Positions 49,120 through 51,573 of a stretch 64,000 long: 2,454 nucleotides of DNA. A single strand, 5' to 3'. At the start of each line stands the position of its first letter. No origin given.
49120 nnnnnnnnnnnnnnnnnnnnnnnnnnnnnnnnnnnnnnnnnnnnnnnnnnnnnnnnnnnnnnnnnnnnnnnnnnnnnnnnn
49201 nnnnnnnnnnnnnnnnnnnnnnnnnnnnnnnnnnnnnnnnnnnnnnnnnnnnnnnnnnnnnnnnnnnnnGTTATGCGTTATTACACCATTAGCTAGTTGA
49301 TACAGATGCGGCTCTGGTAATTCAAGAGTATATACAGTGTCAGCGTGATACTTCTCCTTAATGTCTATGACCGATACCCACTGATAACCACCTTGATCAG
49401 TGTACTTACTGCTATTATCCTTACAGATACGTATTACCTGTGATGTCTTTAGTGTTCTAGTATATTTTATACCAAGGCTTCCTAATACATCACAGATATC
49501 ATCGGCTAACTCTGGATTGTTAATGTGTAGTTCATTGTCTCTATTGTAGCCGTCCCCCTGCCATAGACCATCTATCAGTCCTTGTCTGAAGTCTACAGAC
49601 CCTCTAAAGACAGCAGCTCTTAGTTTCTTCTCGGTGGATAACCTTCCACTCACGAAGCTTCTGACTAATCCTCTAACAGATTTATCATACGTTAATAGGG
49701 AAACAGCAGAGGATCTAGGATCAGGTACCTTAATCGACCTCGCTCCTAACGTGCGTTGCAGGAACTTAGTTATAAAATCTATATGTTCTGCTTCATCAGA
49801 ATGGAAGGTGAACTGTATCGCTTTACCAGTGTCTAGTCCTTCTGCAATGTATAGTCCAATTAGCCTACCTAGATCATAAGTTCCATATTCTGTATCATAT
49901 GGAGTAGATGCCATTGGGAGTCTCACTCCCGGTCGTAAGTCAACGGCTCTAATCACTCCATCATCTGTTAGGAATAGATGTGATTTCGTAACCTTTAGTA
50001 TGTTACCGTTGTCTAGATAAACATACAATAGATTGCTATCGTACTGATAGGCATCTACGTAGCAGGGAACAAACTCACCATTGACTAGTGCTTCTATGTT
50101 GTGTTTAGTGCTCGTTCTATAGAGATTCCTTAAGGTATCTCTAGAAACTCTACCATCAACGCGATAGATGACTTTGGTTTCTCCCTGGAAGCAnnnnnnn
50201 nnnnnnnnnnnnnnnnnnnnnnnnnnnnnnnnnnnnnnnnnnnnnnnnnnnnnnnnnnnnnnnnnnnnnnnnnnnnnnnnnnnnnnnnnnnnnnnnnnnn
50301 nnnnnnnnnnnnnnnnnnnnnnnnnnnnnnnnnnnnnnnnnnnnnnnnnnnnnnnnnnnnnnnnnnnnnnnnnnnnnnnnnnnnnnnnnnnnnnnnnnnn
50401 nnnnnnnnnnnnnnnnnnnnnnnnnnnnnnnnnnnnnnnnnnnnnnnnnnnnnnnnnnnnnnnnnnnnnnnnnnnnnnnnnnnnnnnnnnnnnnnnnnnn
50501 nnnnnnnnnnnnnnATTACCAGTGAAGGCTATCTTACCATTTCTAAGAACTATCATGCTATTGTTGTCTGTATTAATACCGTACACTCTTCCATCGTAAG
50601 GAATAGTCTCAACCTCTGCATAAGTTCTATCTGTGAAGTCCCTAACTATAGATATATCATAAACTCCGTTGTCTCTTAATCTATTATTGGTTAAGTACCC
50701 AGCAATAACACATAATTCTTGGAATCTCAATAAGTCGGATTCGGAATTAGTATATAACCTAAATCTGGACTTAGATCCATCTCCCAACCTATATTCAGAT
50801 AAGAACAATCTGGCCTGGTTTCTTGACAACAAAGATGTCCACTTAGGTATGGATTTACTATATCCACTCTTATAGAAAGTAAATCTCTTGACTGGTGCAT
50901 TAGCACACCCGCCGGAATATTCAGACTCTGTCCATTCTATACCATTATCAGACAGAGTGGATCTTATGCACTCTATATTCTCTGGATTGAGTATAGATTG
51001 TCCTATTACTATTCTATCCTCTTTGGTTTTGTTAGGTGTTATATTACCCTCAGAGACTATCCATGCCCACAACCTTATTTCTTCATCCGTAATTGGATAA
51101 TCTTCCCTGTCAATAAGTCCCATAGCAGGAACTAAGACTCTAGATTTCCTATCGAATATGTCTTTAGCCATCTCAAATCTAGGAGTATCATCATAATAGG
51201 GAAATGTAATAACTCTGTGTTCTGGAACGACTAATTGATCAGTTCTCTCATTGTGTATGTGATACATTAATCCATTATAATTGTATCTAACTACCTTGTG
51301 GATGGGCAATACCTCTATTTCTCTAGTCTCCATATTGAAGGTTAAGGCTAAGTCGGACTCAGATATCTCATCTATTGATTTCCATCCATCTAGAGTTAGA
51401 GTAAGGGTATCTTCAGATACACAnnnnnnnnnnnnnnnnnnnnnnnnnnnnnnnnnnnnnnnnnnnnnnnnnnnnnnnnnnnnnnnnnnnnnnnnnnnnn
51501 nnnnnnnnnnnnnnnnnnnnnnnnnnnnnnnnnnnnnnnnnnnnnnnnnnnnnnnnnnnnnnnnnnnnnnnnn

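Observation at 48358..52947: Class III anaerobic RNR gene carrying three inteins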

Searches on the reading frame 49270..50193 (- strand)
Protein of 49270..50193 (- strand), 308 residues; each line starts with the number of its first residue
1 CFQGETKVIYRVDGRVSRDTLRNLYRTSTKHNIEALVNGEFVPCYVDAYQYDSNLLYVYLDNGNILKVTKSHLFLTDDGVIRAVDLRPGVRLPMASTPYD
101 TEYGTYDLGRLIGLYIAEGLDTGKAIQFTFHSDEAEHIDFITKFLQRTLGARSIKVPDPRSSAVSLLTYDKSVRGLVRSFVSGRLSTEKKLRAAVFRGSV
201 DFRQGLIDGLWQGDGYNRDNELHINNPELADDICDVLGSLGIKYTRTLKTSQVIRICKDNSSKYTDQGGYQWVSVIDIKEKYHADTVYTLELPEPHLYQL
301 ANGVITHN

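Call 13: search_protein_families(library=pfam, proteins=[window:49270-50193:-], max_evalue=1)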
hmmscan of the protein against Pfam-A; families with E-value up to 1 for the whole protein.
window:49270-50193:- (308 aa): 4 families
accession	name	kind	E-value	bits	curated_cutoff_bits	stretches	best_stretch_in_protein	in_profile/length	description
PF14890.11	Intein_splicing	-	4.7e-09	36.7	35.8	1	49-308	44-155/155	Intein splicing domain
PF14528.11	LAGLIDADG_3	-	0.00015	22.4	22.5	1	202-249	2-55/82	LAGLIDADG-like domain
PF05204.19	Hom_end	-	0.023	15.2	21.1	1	202-253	13-69/110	Homing endonuclease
PF16262.11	DUF4916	-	0.21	11.6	27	1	164-197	39-72/170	Domain of unknown function (DUF4916)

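Call 34: search_solved_structures(query=window:49270-50193:-, max_evalue=1)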
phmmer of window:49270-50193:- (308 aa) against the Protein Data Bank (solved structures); distinct sequences matched with E-value up to 1: 12.
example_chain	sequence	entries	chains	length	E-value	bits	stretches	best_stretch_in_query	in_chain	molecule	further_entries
1zd7_A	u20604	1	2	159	0.18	14.5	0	54-85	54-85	DNA polymerase III alpha subunit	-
1mi8_A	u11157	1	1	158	0.2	14.4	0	266-307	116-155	DnaB intein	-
3nzm_A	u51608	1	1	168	0.21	14.3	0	54-85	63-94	DNA polymerase III subunit alpha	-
5ol1_A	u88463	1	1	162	0.24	14.1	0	54-85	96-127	DNA polymerase III subunit alpha,DNA polymerase III subunit alpha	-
5bkh_A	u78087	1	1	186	0.25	14.1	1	1-44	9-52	DNA polymerase II large subunit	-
5ol5_A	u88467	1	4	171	0.3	13.8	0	54-85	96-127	DNA polymerase III subunit alpha,DNA polymerase III subunit alpha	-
1zde_A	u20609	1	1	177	0.46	13.2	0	54-85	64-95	DNA polymerase III alpha subunit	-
2lqm_A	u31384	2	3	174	0.63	12.7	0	275-308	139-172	Pho radA intein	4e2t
7ksq_E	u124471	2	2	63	0.65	12.7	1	62-95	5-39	PsaE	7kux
2lcj_A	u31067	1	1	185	0.65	12.7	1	1-43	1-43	Pab polC intein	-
6l35_E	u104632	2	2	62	0.68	12.6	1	62-95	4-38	PsaE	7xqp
4e2u_A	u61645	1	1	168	0.83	12.3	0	283-308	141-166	Pho radA intein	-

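Call 82: search_solved_structures(query=A3, max_evalue=0.1)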
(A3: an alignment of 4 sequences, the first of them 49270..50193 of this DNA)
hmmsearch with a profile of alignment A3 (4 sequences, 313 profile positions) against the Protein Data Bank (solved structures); distinct sequences matched with E-value up to 0.1: 26.
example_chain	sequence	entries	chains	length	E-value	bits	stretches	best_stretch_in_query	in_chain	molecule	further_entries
2cw7_A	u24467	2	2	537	8e-09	38.3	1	104-241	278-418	Endonuclease PI-PkoII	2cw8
6rpq_A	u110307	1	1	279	6.1e-05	25.6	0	274-313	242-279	Ubiquitin-like protein SMT3,1108aa long hypothetical cell division control protein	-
6qaz_A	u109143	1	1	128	0.0001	24.9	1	19-78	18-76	cyanophage-like gp41-1 intein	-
6riz_A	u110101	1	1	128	0.00028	23.4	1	19-78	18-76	gp41-1 intein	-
5o9j_A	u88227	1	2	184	0.0022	20.5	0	11-92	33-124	Transcription initiation factor IIB,Transcription initiation factor IIB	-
7qil_A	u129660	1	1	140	0.0024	20.3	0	43-88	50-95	DnaE intein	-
5o9i_A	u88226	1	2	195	0.007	18.8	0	10-92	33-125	Transcription initiation factor IIB,Transcription initiation factor IIB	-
7cfv_A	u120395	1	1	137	0.016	17.6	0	60-88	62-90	Spl DnaX mini-intein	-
2lcj_A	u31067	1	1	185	0.019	17.3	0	39-93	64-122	Pab polC intein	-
2keq_A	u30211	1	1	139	0.025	17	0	41-81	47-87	DNA polymerase III alpha subunit, Nucleic acid binding OB-fold tRNA/helicase-type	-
2jmz_A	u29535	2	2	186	0.027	16.9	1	18-90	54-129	Hypothetical protein MJ0781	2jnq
6dsl_B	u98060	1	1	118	0.028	16.8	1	26-97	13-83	Consensus engineered intein CatC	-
4kl5_A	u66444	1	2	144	0.029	16.8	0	41-81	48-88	DNA polymerase III, alpha subunit, Nucleic acid binding, OB-fold, tRNA/helicase-type chime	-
1mi8_A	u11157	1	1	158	0.031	16.7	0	46-89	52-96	DnaB intein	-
1b24_A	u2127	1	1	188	0.035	16.5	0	108-156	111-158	Homing endonuclease I-DmoI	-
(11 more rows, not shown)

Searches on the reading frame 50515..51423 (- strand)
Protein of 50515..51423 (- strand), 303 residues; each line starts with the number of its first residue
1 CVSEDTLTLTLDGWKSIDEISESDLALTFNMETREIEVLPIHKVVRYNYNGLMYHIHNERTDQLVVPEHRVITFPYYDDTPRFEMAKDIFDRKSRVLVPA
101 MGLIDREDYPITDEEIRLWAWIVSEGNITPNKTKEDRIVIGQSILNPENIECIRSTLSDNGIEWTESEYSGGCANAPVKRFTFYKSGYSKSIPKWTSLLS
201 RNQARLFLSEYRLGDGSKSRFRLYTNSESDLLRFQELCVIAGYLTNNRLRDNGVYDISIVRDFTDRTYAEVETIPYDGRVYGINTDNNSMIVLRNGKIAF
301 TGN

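Call 13: search_protein_families(library=pfam, proteins=[window:50515-51423:-], max_evalue=1)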
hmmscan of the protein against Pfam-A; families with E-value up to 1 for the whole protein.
window:50515-51423:- (303 aa): 2 families
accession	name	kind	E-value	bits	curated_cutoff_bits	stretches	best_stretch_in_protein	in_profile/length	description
PF14890.11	Intein_splicing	-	0.0032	17.7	35.8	1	13-287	7-142/155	Intein splicing domain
PF03979.19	Sigma70_r1_1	-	0.14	12.6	22.5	1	142-167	31-56/81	Sigma-70 factor, region 1.1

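Call 33: search_solved_structures(query=window:50515-51423:-, max_evalue=1)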
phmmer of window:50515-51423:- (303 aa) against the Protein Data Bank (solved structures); distinct sequences matched with E-value up to 1: 5.
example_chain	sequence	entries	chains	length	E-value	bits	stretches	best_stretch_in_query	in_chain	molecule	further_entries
6zgq_A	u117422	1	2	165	0.16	14.6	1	8-73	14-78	AceL NrdHF-1-1 Intein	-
6fre_A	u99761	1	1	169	0.78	12.3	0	8-40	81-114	Replicative DNA helicase,Replicative DNA helicase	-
1mi8_A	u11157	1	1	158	0.89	12.1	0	8-40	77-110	DnaB intein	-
6frg_A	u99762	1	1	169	0.96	12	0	8-40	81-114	Replicative DNA helicase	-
6frh_A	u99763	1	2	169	0.96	12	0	8-40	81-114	Replicative DNA helicase,Replicative DNA helicase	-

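Call 40: search_solved_structures(query=A1, max_evalue=1)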
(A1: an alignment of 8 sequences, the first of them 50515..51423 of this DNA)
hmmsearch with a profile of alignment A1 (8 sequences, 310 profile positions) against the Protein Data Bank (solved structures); distinct sequences matched with E-value up to 1: 17.
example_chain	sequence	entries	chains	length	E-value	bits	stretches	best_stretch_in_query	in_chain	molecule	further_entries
2cw7_A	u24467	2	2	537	2.7e-09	40.1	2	106-270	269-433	Endonuclease PI-PkoII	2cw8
6zgq_A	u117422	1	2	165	2.8e-05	26.9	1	6-75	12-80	AceL NrdHF-1-1 Intein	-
2jmz_A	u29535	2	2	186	0.00024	23.8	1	21-71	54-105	Hypothetical protein MJ0781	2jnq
3ifj_A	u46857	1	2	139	0.11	15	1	5-61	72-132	Endonuclease PI-MtuI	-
2in9_A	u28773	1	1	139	0.24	13.9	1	5-45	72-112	Endonuclease PI-MtuI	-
3igd_A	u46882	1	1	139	0.24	13.9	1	5-45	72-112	Endonuclease PI-MtuI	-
2in0_A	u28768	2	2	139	0.25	13.9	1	5-45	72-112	Endonuclease PI-MtuI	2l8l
5k08_A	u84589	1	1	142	0.27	13.8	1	5-45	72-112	RecA mini intein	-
5i0a_A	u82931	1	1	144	0.28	13.8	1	5-45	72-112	Intein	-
2in8_A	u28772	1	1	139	0.42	13.2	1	5-45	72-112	Endonuclease PI-MtuI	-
2lwy_A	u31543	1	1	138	0.47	13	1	5-45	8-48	BACTERIAL INTEIN-LIKE DOMAIN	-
1jhj_A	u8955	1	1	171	0.52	12.9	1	215-295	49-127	APC10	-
4ui9_L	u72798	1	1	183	0.59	12.7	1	215-295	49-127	ANAPHASE-PROMOTING COMPLEX SUBUNIT 10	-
5g04_L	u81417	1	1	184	0.61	12.6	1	215-295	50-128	ANAPHASE-PROMOTING COMPLEX SUBUNIT 10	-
5a31_L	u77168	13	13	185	0.62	12.6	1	215-295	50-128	ANAPHASE-PROMOTING COMPLEX SUBUNIT 10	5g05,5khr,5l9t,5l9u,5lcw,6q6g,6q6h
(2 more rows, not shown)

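Call 45: predict_structure(alignment_id=A1)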
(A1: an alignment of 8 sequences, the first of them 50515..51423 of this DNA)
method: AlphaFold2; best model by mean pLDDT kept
length: 303 residues; sequences in the alignment: 8
mean_pLDDT: 88.7   pTM: 0.87
mean pLDDT of the five models: 88.7, 88.0, 87.5, 86.7, 85.1
residues with pLDDT >= 90: 200; 70-90: 76; 50-70: 26; < 50: 1
segments of 3 or more residues with pLDDT < 50: none
pLDDT, mean of each block of 10 residues (from residue 1): 96 95 93 88 96 91 93 79 88 68 78 97 93 88 89 96 91 68 93 92 94 80 91 94 90 91 69 96 94 92 83
secondary structure, 60 per line:
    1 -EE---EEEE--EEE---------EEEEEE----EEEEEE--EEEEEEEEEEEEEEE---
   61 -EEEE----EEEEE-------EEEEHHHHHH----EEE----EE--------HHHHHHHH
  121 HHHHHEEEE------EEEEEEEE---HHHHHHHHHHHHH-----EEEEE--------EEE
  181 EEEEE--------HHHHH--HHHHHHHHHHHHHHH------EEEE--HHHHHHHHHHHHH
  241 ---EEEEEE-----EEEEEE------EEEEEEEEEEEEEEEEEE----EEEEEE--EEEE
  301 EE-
elements in order: E7-10 E13-15 E25-30 E35-40 E43-57 E62-65 E70-74 E82-85 H86-91 E96-98 H113-125 E126-129 E136-143 H147-159 E165-169 E178-185 H194-198 H201-215 E222-225 H228-240 E244-249 E255-260 E267-284 E289-294 E297-302

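Call 48: fold_search(model_id=the predicted structure, library=pdb)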
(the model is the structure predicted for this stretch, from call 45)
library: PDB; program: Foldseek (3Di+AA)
matches with E <= 10: 967; with E <= 0.001: 53
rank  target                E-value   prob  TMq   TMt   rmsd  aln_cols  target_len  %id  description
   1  7qsu                  9.0e-14  1.00  0.68  0.58   5.6       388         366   15  Crystal structure of homing endonuclease-associated TliVMA intein (C1A, d333-339) (released 2022-03-30)
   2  7qst                  1.2e-12  1.00  0.67  0.58   4.8       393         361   14  Crystal structure of homing endonuclease-associated PhoVMA intein (C1A) (released 2022-03-30)
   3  7qss                  2.6e-11  1.00  0.66  0.49   5.8       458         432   13  Crystal structure of homing endonuclease-associated TliVMA intein (C1A) (released 2022-03-30)
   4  2cw7                  4.1e-11  1.00  0.64  0.40   6.3       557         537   11  Crystal structure of intein homing endonuclease II (released 2006-04-18)
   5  1dq3                  5.0e-10  1.00  0.71  0.50   5.3       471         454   11  CRYSTAL STRUCTURE OF AN ARCHAEAL INTEIN-ENCODED HOMING ENDONUCLEASE PI-PFUI (released 2000-07-05)
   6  1vde_A                5.2e-09  1.00  0.63  0.47   7.4       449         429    9  PI-SCEI, A HOMING ENDONUCLEASE WITH PROTEIN SPLICING ACTIVITY (released 1998-04-08)
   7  1vde_B                3.1e-08  1.00  0.62  0.47   6.5       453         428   10  PI-SCEI, A HOMING ENDONUCLEASE WITH PROTEIN SPLICING ACTIVITY (released 1998-04-08)
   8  1ef0_A                7.6e-08  1.00  0.59  0.45   7.5       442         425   10  CRYSTAL STRUCTURE OF PI-SCEI MINIPRECURSOR (released 2000-06-07)
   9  1lws_A                8.5e-08  1.00  0.57  0.43   9.5       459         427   10  Crystal structure of the intein homing endonuclease PI-SceI bound to its recognition sequence (released 2002-09-27)
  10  1jva_B                1.1e-07  1.00  0.58  0.44   9.4       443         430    9  CRYSTAL STRUCTURE OF THE VMA1-DERIVED ENDONUCLEASE BEARING THE N AND C EXTEIN PROPEPTIDES (released 2002-08-29)
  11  1jva_A                1.8e-07  1.00  0.59  0.44   9.8       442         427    8  CRYSTAL STRUCTURE OF THE VMA1-DERIVED ENDONUCLEASE BEARING THE N AND C EXTEIN PROPEPTIDES (released 2002-08-29)
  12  1ef0_B                3.0e-07  1.00  0.64  0.51   7.1       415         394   10  CRYSTAL STRUCTURE OF PI-SCEI MINIPRECURSOR (released 2000-06-07)
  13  1um2_A                9.3e-07  1.00  0.58  0.45   9.9       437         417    9  Crystal Structure of the Vma1-Derived Endonuclease with the Ligated Extein Segment (released 2004-09-22)
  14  1dfa                  2.3e-06  1.00  0.50  0.39   9.6       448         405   11  CRYSTAL STRUCTURE OF PI-SCEI IN C2 SPACE GROUP (released 1999-12-08)
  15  1lwt_A                2.7e-06  1.00  0.52  0.38  11.2       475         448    9  Crystal structure of the intein homing endonuclease PI-SceI bound to its substrate DNA (Ca2+ free) (released 2002-09-27)
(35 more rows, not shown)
